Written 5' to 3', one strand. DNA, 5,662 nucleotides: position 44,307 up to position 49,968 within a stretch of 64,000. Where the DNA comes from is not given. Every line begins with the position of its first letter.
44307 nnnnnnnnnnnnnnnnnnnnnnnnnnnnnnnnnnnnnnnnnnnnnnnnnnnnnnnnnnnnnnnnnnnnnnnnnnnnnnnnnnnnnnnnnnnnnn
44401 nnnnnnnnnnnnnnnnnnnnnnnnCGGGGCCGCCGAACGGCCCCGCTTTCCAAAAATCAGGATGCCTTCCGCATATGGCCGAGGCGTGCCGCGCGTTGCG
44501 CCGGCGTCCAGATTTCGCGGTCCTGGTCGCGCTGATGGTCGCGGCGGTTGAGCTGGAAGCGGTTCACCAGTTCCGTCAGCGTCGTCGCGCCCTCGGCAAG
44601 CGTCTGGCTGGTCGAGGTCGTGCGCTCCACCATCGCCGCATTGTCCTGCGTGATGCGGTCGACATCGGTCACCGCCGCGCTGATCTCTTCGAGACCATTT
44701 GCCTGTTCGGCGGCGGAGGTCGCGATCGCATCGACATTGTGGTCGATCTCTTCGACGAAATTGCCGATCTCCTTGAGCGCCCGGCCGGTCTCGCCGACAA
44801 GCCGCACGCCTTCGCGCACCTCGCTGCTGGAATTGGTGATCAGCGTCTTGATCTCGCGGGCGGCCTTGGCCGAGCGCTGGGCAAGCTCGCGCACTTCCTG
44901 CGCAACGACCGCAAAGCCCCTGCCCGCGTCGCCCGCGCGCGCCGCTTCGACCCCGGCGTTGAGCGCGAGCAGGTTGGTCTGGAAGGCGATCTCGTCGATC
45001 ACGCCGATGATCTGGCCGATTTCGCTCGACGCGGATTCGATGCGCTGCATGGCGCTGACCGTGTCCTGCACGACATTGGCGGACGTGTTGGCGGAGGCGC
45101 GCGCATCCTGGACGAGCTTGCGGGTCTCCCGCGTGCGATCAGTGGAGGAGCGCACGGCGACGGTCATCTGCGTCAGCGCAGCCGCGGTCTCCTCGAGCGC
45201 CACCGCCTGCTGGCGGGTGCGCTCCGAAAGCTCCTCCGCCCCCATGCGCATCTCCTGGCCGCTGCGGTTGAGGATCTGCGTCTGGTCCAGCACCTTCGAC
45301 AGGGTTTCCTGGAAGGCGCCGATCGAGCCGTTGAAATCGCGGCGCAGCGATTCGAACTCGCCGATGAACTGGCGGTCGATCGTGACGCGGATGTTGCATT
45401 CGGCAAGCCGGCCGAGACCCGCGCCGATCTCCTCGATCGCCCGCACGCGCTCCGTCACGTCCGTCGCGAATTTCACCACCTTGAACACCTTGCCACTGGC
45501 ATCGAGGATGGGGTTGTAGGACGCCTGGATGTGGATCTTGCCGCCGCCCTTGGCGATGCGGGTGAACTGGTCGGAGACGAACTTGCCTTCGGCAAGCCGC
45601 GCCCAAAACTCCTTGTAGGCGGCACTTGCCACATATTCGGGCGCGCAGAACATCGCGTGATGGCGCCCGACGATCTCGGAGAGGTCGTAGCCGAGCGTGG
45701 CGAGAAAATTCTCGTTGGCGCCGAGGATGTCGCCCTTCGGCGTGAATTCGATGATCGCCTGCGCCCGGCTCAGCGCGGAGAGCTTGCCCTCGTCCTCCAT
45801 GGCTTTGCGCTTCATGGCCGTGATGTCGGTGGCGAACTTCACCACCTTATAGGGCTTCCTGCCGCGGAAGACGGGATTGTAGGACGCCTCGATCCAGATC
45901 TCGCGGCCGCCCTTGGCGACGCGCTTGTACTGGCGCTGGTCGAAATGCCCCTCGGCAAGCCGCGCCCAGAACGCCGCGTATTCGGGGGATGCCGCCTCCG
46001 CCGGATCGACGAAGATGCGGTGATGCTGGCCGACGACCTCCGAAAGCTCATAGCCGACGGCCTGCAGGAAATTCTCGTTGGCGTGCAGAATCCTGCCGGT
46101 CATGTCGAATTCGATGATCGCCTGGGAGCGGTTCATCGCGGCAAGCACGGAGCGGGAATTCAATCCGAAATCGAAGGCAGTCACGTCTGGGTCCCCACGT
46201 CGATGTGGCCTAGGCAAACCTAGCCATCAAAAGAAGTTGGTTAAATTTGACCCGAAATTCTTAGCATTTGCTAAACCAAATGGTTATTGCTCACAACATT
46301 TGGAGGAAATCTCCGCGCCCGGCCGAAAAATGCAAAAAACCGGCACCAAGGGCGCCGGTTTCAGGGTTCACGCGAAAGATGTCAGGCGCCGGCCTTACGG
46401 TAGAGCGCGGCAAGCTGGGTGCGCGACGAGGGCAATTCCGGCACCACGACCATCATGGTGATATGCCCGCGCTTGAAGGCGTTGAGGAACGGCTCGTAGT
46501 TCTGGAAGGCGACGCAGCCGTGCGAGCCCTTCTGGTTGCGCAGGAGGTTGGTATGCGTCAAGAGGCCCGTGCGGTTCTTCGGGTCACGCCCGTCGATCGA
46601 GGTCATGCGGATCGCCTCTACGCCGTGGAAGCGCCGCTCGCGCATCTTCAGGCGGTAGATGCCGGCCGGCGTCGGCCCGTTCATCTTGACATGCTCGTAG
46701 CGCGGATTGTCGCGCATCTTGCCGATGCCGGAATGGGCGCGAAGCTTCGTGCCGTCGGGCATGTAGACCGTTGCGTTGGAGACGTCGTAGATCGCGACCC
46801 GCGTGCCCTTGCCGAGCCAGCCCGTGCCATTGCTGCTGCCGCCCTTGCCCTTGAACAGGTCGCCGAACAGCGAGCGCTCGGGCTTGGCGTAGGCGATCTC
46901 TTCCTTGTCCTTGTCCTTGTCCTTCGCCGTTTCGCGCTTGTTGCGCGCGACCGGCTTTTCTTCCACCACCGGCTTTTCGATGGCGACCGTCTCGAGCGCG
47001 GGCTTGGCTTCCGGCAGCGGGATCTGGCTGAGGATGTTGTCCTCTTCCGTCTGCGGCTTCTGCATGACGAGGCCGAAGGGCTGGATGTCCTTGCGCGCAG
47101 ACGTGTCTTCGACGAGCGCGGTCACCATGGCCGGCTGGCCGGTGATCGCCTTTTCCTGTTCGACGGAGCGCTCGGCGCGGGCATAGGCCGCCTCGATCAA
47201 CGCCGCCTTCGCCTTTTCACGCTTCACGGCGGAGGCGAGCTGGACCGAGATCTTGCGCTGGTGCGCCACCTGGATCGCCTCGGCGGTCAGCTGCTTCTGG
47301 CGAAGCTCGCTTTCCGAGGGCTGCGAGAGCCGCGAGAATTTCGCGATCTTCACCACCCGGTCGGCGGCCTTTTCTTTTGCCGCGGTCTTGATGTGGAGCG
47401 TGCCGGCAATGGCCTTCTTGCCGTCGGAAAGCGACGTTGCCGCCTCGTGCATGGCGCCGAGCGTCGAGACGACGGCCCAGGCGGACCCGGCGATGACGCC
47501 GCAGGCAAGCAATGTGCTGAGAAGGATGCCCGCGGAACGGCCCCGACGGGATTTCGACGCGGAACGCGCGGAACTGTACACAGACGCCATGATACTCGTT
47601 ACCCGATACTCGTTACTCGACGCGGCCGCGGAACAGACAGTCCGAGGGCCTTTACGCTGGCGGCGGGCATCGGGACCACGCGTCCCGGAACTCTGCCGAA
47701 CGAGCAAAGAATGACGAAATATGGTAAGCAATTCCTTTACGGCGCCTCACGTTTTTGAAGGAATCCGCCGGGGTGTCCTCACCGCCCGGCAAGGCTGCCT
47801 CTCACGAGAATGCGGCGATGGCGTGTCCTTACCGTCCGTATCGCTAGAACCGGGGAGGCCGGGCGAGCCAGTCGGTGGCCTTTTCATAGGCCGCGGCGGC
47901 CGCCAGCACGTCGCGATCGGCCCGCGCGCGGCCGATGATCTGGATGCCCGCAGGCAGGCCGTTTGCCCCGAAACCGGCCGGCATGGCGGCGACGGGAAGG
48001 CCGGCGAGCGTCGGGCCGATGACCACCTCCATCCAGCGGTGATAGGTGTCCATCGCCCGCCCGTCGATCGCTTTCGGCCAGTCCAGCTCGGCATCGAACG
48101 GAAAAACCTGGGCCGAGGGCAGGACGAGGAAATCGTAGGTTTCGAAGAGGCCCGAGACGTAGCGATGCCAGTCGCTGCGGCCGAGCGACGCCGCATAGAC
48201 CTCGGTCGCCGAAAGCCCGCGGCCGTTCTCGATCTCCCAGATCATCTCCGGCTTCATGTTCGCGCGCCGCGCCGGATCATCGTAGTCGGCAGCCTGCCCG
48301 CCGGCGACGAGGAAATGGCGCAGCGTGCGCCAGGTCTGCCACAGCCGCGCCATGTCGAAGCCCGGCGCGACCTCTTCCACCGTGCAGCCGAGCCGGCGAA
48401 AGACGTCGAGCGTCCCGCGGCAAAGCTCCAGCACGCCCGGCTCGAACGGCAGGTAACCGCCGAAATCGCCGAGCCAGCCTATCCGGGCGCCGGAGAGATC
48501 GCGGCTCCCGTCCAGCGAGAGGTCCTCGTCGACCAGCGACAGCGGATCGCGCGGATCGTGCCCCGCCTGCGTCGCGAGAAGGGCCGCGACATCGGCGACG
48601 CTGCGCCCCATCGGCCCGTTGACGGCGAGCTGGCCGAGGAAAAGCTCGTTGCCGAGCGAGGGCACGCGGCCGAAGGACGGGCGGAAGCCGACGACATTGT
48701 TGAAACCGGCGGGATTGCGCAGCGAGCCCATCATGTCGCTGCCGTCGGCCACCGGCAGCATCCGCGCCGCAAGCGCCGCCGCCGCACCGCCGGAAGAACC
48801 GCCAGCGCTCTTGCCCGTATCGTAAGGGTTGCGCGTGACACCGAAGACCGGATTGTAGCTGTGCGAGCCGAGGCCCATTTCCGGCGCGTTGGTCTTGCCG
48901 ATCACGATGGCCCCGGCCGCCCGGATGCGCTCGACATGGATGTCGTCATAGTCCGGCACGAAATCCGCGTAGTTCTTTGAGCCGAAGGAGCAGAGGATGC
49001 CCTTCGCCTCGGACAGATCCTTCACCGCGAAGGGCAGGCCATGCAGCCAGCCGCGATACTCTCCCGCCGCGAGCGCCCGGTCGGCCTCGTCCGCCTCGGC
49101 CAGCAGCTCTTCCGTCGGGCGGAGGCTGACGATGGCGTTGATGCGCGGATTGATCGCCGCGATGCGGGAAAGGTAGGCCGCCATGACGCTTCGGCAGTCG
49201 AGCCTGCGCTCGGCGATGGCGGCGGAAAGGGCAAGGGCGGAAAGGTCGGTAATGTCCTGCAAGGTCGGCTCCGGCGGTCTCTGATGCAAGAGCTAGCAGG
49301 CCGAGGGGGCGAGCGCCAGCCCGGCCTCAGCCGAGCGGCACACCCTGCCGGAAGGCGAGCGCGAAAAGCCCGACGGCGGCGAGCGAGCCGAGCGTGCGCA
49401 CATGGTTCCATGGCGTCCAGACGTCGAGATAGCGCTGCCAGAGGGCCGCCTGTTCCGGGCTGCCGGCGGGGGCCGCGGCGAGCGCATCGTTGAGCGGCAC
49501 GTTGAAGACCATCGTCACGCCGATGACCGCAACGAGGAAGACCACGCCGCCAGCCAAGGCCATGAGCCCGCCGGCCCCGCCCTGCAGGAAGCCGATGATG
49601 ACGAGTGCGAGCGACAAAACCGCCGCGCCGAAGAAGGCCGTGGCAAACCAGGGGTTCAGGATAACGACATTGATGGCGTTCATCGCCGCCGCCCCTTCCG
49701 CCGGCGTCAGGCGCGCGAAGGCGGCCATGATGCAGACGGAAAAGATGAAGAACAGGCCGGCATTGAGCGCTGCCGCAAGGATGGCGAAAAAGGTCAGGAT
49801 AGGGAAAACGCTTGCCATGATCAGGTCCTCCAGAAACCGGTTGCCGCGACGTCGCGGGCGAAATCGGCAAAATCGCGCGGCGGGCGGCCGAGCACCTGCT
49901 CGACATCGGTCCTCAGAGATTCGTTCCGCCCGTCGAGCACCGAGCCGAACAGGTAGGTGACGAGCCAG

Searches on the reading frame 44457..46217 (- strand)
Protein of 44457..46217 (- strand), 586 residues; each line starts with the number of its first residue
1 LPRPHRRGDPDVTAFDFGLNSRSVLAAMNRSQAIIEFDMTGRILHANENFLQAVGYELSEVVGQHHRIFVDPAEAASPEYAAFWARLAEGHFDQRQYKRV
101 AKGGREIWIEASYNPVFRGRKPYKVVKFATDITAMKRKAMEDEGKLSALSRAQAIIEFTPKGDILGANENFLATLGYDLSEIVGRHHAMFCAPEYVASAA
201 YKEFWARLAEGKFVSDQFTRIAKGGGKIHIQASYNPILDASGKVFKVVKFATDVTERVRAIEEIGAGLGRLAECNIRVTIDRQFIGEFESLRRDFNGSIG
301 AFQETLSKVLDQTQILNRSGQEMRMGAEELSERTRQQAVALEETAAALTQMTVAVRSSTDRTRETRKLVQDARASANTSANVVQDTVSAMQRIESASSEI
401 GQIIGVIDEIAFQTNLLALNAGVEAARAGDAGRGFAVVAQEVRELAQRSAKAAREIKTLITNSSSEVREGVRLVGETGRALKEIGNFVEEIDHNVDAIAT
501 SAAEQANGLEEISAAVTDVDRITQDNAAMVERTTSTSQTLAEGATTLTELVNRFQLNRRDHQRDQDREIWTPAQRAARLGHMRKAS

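Call 53: search_protein_families(library=pfam, proteins=[window:44457-46217:-], max_evalue=0.00001)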
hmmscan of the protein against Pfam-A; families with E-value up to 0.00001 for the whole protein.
window:44457-46217:- (586 aa): 5 families
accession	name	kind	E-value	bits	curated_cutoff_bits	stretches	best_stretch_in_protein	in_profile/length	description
PF00015.26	MCPsignal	-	3.4e-50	170.7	34.6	1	368-523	3-172/172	Methyl-accepting chemotaxis protein (MCP) signalling domain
PF08448.16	PAS_4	-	7.5e-28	97.4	23.1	2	153-259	6-110/110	PAS fold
PF08447.18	PAS_3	-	9.1e-27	93.6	25.6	2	166-250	3-88/89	PAS fold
PF13426.13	PAS_9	-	3.5e-23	82.3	27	2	156-256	5-103/103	PAS domain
PF00989.32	PAS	-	1.8e-15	57.4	22.6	2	155-251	14-110/113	PAS fold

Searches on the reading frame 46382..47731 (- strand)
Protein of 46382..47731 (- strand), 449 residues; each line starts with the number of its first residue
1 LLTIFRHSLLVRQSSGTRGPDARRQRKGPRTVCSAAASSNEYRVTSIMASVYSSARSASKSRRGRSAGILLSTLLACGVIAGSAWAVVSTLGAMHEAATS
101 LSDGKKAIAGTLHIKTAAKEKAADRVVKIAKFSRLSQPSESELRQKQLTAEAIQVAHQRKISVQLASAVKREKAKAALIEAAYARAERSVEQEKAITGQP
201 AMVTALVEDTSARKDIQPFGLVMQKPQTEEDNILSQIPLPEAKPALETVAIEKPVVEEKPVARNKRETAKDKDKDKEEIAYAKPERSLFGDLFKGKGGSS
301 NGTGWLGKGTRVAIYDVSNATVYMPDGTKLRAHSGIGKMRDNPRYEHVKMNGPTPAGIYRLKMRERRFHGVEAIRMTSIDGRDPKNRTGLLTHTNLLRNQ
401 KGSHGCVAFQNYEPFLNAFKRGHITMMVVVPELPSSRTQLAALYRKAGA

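Call 53: search_protein_families(library=pfam, proteins=[window:46382-47731:-], max_evalue=0.00001)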
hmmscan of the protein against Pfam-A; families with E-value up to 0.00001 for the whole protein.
window:46382-47731:- (449 aa): 1 family
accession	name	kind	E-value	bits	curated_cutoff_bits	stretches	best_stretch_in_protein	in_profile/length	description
PF10908.13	Tlde1_dom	-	4.8e-23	82.3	30.1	1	329-432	2-119/120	Tlde1 domain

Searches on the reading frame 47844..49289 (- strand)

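Call 53: search_protein_families(library=pfam, proteins=[window:47844-49289:-], max_evalue=0.00001)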
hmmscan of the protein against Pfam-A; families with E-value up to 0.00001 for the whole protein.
window:47844-49289:- (481 aa): 1 family
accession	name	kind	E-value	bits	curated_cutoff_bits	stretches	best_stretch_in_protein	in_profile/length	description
PF01425.27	Amidase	-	8.5e-91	305.7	27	1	35-462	2-445/445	Amidase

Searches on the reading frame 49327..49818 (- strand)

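Call 53: search_protein_families(library=pfam, proteins=[window:49327-49818:-], max_evalue=0.00001)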
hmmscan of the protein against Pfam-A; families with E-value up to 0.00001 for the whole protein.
window:49327-49818:- (163 aa): 1 family
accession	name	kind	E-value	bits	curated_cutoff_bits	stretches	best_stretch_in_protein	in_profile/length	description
PF08592.16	Anthrone_oxy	-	3.3e-16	59.9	27.3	1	58-150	1-105/106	Anthrone oxygenase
